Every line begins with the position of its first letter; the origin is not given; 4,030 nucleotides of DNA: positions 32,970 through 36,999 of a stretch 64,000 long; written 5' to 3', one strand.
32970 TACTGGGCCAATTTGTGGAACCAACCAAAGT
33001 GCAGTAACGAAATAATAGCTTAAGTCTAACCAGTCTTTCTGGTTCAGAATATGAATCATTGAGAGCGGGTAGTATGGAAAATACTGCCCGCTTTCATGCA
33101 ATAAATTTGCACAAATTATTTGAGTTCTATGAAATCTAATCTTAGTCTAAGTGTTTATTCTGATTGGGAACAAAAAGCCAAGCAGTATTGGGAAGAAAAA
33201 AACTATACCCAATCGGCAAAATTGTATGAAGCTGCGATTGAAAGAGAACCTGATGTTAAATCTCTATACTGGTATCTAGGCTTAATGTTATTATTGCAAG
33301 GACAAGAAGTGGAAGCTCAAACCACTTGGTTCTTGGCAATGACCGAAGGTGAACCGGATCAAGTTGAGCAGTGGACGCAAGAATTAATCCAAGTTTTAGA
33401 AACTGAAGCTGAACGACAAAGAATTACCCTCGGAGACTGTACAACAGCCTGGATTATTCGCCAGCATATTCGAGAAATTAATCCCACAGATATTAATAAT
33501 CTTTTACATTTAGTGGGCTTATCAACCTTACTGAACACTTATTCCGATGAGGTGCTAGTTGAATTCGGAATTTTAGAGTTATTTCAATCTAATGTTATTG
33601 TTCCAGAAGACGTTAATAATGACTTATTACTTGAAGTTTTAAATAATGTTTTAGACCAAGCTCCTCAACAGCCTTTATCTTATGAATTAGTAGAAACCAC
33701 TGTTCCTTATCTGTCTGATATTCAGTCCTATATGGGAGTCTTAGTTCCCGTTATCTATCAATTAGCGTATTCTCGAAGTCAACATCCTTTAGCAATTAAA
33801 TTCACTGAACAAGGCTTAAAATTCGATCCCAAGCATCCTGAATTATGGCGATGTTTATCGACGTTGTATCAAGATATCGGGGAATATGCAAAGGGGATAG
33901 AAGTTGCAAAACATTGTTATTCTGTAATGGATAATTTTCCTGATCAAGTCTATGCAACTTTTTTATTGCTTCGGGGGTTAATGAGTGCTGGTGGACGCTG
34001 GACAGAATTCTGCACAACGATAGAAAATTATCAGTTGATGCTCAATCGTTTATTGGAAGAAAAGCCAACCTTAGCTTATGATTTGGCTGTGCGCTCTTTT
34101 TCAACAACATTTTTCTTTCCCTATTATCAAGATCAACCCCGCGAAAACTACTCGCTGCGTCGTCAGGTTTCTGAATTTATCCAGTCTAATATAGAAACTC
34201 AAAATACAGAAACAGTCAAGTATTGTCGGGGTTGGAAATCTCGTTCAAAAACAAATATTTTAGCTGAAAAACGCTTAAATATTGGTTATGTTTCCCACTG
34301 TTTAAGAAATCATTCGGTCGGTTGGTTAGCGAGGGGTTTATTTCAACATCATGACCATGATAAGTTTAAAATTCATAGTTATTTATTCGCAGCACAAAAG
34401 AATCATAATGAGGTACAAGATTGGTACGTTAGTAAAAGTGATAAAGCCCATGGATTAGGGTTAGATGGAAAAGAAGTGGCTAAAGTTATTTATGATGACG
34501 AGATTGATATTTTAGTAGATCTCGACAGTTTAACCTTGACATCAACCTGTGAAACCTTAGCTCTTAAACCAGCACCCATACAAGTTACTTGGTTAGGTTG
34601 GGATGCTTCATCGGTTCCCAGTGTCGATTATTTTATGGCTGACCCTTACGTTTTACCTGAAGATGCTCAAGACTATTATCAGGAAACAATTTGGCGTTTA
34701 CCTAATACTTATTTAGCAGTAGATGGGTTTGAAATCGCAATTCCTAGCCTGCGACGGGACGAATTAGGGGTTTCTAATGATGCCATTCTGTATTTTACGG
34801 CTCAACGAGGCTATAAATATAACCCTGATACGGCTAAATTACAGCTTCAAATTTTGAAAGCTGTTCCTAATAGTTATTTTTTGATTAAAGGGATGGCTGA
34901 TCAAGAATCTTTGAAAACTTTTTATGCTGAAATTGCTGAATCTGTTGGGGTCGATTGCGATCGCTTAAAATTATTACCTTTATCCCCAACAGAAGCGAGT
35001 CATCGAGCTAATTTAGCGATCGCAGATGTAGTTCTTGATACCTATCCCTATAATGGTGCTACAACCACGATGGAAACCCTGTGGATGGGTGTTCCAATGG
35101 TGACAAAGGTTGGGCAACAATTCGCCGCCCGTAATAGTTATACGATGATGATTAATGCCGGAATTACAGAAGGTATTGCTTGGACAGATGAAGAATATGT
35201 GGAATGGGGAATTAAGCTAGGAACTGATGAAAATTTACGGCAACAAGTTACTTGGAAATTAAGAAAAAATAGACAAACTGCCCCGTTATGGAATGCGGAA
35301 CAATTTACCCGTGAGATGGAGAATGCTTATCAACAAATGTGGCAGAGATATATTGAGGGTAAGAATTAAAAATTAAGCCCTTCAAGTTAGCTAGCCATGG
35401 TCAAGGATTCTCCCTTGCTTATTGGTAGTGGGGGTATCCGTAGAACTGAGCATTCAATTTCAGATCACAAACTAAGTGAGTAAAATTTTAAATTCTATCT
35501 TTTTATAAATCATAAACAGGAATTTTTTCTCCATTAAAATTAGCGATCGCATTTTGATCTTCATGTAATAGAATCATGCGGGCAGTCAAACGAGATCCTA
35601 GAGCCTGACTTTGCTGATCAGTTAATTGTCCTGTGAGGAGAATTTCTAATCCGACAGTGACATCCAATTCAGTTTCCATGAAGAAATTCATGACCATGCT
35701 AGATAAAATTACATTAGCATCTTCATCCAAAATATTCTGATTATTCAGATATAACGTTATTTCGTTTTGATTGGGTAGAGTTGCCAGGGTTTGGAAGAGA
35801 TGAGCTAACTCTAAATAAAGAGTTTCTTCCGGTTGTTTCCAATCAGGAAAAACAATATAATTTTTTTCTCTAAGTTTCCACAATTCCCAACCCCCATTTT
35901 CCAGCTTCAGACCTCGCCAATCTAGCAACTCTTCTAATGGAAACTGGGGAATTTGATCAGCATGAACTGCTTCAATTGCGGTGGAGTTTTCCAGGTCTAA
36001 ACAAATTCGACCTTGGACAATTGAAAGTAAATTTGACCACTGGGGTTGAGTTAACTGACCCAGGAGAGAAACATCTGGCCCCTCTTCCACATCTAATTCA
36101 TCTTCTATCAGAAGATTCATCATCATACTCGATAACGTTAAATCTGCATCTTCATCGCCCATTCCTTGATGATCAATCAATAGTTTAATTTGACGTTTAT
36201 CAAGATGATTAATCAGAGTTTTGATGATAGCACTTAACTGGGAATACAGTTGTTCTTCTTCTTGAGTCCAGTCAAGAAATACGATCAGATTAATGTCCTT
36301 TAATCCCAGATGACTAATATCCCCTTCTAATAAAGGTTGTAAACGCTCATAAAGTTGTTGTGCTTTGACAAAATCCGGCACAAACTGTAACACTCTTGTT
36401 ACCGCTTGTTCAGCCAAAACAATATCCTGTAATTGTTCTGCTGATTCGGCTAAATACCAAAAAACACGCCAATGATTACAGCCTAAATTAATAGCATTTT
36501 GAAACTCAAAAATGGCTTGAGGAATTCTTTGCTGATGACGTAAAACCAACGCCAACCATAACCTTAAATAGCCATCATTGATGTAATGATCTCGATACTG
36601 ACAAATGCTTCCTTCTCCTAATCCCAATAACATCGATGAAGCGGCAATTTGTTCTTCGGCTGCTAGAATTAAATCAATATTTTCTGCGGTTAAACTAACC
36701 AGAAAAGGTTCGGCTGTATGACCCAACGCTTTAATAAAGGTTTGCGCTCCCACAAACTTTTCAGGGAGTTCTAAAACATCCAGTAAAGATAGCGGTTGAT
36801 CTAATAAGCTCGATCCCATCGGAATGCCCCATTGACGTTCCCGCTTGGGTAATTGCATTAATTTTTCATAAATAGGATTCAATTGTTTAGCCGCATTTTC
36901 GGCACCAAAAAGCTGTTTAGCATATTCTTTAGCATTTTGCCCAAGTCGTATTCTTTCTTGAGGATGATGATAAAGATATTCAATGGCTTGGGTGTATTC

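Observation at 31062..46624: Pilin-linked glycosylation and O-methylation island: pilA flanked by two TPR-GT41 (OGT-like) enzymes, a GT4 protein, and a 1383-aa enzyme with four methyltransferase domains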

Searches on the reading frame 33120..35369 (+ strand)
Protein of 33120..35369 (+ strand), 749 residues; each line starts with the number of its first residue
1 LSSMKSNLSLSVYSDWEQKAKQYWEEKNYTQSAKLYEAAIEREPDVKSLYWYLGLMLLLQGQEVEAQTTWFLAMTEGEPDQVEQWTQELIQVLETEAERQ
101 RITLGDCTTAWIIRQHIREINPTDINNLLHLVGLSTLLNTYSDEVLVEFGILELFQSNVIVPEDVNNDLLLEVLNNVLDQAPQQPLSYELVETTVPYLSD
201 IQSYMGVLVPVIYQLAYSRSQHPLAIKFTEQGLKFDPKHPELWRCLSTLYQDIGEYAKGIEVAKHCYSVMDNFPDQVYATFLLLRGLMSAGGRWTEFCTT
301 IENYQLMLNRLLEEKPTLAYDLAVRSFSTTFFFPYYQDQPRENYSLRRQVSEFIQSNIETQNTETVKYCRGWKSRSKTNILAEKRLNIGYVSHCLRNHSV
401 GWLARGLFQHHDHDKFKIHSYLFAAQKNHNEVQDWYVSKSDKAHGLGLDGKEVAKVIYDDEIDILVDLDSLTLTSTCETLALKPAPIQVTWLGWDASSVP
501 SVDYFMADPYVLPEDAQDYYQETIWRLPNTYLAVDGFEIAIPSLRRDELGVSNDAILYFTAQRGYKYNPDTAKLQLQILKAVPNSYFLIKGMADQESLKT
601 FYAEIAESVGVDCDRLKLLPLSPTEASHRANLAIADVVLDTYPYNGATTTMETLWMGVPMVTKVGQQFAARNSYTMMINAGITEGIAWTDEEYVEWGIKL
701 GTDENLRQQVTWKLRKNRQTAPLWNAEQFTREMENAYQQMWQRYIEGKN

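Call 4: search_protein_families(library=pfam, proteins=[window:33120-35369:+], max_evalue=0.01)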
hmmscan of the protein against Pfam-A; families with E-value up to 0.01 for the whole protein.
window:33120-35369:+ (749 aa): 8 families
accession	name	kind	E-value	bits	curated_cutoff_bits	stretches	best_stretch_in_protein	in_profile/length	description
PF13844.12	Glyco_transf_41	-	7.4e-50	170.1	25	2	545-733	358-543/543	Glycosyl transferase family 41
PF13431.12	TPR_17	-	7.4e-08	32.5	24.4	0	230-260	3-33/34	Tetratricopeptide repeat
PF13432.12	TPR_16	-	1.9e-06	28.6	32.7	1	19-74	3-57/65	Tetratricopeptide repeat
PF13428.12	TPR_14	-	1.8e-05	25.4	23.5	0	16-53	4-41/44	Tetratricopeptide repeat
PF07719.23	TPR_2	-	2.1e-05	24.8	27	0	16-45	4-33/34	Tetratricopeptide repeat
PF13414.12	TPR_11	-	0.0005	20.1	26.8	0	22-61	3-42/42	TPR repeat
PF19314.4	DUF5917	-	0.00077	20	27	0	208-263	26-80/94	Family of unknown function (DUF5917)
PF14559.12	TPR_19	-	0.0014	19.3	25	0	24-69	2-47/68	Tetratricopeptide repeat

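Call 20: search_protein_families(library=ncbifam, proteins=[window:33120-35369:+], max_evalue=0.001)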
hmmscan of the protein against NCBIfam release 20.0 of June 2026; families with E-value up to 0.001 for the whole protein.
window:33120-35369:+ (749 aa): 1 family
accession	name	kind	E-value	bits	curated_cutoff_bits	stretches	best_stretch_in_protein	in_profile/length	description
TIGR02521.1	type_IV_pilW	equivalog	0.00031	20.4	154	0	18-75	36-93/234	type IV pilus biogenesis/stability protein PilW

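Call 59: search_solved_structures(query=window:33129-35369:+, max_evalue=0.001, show_alignments=2)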
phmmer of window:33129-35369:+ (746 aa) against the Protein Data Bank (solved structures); distinct sequences matched with E-value up to 0.001: 33.
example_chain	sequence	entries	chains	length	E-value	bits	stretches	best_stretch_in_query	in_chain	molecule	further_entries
7y4i_A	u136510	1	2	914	1.3e-55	192.1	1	218-745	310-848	Probable UDP-N-acetylglucosamine--peptide N-acetylglucosaminyltransferase SPINDLY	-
8dtf_A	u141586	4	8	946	1.5e-55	191.9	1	217-745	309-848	Probable UDP-N-acetylglucosamine--peptide N-acetylglucosaminyltransferase SPINDLY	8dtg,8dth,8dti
7yeh_B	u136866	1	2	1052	5e-50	173.7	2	541-744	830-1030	UDP-N-acetylglucosamine--peptide N-acetylglucosaminyltransferase 110 kDa subunit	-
7yea_A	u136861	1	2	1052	5.2e-50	173.6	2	541-744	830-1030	UDP-N-acetylglucosamine--peptide N-acetylglucosaminyltransferase 110 kDa subunit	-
6q4m_A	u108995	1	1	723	5.6e-50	173.5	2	541-744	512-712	UDP-N-acetylglucosamine--peptide N-acetylglucosaminyltransferase 110 kDa subunit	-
7ntf_A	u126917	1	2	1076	6.1e-50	173.4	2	541-744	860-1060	Isoform 1 of UDP-N-acetylglucosamine--peptide N-acetylglucosaminyltransferase 110 kDa subu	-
5hgv_A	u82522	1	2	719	6.7e-50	173.3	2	541-744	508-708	UDP-N-acetylglucosamine--peptide N-acetylglucosaminyltransferase 110 kDa subunit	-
5npr_A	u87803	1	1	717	7.1e-50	173.2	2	541-744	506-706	UDP-N-acetylglucosamine--peptide N-acetylglucosaminyltransferase 110 kDa subunit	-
5nps_A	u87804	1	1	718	7.1e-50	173.2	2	541-744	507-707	UDP-N-acetylglucosamine--peptide N-acetylglucosaminyltransferase 110 kDa subunit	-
3pe3_A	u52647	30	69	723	7.2e-50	173.2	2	541-744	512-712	UDP-N-acetylglucosamine--peptide N-acetylglucosaminyltransferase 110 kDa subunit | UDP-N-ACETYLGLUCOSAMINE--PEPTIDE N-ACETYLGLUCOSAMINYL TRANSFERASE 110 KDA SUB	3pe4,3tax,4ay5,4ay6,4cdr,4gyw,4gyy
8cm9_A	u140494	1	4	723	7.2e-50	173.2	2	541-744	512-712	UDP-N-acetylglucosamine--peptide N-acetylglucosaminyltransferase 110 kDa subunit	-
6tka_AAA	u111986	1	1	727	7.4e-50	173.1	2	541-744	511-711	UDP-N-acetylglucosamine--peptide N-acetylglucosaminyltransferase 110 kDa subunit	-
5lvv_A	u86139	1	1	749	8e-50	173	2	541-744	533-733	UDP-N-acetylglucosamine--peptide N-acetylglucosaminyltransferase 110 kDa subunit,UDP-N-ace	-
5lwv_A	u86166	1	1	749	8.4e-50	173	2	541-744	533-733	Host cell factor 1,UDP-N-acetylglucosamine--peptide N-acetylglucosaminyltransferase 110 kD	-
6ibo_A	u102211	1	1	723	4.8e-49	170.4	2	541-744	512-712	UDP-N-acetylglucosamine--peptide N-acetylglucosaminyltransferase 110 kDa subunit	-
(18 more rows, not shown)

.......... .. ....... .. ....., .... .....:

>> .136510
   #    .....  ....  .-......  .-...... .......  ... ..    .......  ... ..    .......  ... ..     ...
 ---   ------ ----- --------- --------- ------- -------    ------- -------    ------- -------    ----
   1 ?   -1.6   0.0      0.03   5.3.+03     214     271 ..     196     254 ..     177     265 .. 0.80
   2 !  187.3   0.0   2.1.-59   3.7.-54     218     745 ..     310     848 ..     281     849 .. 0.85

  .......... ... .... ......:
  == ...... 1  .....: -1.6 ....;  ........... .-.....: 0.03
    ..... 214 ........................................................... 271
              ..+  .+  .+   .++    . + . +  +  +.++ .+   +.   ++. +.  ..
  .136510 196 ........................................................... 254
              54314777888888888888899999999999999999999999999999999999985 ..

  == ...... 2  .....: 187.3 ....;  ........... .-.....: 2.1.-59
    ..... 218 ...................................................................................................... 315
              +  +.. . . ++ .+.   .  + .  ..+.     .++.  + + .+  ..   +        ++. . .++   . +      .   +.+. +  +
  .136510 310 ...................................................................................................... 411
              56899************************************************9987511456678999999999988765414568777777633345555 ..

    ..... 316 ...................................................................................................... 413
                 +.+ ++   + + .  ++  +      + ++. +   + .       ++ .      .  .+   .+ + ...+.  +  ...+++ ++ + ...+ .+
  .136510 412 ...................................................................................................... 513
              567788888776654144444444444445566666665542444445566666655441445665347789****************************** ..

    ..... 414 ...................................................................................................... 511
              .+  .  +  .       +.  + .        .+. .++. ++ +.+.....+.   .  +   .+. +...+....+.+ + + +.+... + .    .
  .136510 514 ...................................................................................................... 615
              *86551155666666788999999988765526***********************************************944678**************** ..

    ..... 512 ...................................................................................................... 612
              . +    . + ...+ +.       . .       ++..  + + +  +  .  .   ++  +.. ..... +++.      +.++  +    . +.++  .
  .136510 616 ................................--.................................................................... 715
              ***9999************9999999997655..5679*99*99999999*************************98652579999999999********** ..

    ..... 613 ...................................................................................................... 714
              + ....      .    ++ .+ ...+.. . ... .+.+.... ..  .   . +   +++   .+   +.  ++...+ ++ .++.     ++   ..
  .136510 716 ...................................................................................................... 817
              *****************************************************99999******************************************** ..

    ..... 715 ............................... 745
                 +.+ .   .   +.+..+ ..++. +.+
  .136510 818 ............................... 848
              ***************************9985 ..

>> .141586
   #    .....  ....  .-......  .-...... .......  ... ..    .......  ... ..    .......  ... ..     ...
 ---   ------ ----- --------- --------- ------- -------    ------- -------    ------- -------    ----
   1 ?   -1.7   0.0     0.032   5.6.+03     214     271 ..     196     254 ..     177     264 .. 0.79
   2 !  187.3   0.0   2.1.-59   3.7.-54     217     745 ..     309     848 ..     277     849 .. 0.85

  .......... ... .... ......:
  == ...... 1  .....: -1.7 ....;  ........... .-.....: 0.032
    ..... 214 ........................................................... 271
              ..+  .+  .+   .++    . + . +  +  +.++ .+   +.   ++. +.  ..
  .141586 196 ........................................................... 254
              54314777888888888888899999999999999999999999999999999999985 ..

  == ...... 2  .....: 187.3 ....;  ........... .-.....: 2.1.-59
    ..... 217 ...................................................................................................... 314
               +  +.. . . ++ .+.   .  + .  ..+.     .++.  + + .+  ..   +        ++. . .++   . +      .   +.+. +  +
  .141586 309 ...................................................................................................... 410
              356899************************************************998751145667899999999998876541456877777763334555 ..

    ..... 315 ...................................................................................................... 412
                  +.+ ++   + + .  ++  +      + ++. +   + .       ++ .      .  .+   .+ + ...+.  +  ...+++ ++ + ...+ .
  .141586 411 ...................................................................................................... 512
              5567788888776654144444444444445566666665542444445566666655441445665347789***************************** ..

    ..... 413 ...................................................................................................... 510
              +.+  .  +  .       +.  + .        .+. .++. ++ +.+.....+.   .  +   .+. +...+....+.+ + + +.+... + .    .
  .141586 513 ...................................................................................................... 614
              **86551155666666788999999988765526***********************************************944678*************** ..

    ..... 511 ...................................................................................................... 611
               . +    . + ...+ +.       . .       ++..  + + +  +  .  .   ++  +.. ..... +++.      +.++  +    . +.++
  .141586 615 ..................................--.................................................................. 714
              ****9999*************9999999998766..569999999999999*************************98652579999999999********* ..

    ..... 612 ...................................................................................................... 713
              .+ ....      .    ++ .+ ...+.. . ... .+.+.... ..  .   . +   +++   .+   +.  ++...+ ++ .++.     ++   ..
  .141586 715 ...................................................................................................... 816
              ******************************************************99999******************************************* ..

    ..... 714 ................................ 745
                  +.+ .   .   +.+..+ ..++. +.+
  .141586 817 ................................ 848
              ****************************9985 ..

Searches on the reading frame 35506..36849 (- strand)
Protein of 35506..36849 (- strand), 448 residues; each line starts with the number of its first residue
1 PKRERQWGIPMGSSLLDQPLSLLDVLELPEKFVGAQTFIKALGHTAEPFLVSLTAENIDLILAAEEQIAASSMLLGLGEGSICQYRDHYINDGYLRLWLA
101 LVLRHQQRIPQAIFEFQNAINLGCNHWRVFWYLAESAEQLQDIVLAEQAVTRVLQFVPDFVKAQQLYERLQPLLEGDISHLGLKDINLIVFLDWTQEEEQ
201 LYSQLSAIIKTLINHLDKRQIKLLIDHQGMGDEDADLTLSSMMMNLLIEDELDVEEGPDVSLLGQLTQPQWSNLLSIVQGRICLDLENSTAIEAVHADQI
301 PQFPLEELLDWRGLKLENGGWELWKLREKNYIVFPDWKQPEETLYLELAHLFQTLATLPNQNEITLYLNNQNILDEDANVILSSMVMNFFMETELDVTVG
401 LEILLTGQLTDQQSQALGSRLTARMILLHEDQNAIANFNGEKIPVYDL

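Call 22: search_protein_families(library=pfam, proteins=[window:35506-36849:-], max_evalue=5)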
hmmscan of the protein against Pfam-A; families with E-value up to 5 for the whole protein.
window:35506-36849:- (448 aa): 2 families
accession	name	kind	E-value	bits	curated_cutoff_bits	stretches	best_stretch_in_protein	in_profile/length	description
PF07719.23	TPR_2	-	0.0015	19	27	1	98-122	6-30/34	Tetratricopeptide repeat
PF13432.12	TPR_16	-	0.029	15.3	32.7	0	95-119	33-56/65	Tetratricopeptide repeat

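Call 40: find_homologous_proteins(query=window:35506-36849:-, max_evalue=0.00001)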
Query window:35506-36849:- (448 aa): 19 proteins with E <= 0.00001 among 8000 candidates.
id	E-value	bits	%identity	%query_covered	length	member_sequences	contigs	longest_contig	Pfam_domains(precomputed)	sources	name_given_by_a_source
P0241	3.0e-154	532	66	79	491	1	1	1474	PF00534.27,PF13692.13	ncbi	ncbi:MAG: glycosyltransferase, partial [Planktothrix sp.]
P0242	8.3e-149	514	67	79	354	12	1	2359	-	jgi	jgi:hypothetical protein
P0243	2.1e-122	427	72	61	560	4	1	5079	-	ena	-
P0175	2.2e-122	427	72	61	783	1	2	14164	PF08241.19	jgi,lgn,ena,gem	-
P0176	2.2e-122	427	72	61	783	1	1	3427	PF08241.19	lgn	-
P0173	5.8e-122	426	72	61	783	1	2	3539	PF08241.19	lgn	-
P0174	7.3e-122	425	71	61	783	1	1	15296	PF08241.19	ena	-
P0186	4.0e-119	416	70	62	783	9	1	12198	PF08241.19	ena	-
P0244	3.5e-89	318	48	69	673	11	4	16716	PF00534.27,PF13692.13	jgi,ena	-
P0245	2.7e-87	312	50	69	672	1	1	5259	PF00534.27,PF13692.13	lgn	-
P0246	4.5e-85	304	49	69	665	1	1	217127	PF00534.27,PF13692.13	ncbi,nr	ncbi:glycosyltransferase family 4 protein [Nostoc linckia FACHB-104]|nr:glycosyltransferase family 4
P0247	5.4e-85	304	49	69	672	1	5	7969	PF00534.27,PF13692.13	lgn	-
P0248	9.5e-85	303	49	66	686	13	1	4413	PF00534.27,PF13692.13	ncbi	-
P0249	7.5e-82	294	44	69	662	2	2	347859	PF00534.27,PF13692.13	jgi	jgi:glycosyltransferase involved in cell wall biosynthesis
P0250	1.1e-80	290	46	66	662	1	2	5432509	PF00534.27,PF13692.13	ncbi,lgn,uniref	ncbi:glycosyltransferase [Limnospira fusiformis]|uniref:glycosyltransferase n=1 Tax=Limnospira fusif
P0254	3.0e-24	104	39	36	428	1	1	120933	-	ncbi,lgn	-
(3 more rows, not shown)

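Call 86: search_protein_families(library=pfam, proteins=[P0254], max_evalue=0.001)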
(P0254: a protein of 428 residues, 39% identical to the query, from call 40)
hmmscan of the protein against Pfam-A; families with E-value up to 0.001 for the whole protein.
P0254 (428 aa): 0 families
